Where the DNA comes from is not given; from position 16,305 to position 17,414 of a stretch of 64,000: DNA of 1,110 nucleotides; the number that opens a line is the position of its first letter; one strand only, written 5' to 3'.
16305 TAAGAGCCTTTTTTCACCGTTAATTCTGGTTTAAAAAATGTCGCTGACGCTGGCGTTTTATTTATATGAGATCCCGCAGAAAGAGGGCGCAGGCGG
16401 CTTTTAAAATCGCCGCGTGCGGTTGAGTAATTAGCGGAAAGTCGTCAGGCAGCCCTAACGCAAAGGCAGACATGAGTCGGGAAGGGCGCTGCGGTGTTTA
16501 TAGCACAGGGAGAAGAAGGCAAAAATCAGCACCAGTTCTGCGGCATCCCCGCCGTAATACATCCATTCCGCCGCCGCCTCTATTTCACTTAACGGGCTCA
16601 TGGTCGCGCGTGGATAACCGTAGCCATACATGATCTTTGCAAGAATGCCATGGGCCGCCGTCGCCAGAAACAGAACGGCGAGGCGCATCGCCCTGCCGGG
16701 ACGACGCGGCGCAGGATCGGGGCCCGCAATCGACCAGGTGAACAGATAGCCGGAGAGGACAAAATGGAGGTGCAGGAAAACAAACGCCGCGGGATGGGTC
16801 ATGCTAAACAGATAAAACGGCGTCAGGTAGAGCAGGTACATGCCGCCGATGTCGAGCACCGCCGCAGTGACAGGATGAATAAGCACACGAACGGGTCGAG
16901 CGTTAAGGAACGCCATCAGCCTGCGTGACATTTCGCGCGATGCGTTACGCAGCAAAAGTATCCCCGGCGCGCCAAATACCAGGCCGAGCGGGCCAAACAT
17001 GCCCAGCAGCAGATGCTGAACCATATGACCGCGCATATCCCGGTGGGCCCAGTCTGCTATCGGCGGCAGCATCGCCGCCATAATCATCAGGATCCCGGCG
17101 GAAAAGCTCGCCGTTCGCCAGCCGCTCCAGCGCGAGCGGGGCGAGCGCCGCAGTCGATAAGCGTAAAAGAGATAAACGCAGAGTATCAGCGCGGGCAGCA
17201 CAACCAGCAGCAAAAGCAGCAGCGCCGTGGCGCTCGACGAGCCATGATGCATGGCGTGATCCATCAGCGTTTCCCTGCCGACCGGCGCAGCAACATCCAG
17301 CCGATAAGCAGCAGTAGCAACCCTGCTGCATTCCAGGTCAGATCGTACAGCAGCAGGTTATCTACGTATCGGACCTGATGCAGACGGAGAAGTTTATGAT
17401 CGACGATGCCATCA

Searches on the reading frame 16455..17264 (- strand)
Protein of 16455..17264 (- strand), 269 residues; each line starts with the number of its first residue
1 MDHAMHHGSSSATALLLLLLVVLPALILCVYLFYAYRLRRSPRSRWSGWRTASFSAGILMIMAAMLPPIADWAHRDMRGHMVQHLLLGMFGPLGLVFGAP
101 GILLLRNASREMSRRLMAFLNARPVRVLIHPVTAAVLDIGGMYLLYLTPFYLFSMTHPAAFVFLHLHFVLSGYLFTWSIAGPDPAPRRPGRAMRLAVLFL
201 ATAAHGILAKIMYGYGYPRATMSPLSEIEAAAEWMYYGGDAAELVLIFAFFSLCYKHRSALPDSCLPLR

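Call 9: search_protein_families(library=pfam, proteins=[window:16455-17264:-], max_evalue=0.001)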
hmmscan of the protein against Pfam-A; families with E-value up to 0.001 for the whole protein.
window:16455-17264:- (269 aa): 1 family
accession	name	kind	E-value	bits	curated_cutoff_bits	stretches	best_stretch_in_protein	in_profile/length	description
PF09678.15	Caa3_CtaG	-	2.6e-56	191.1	27.7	1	30-255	2-235/237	Cytochrome c oxidase caa3 assembly factor (Caa3_CtaG)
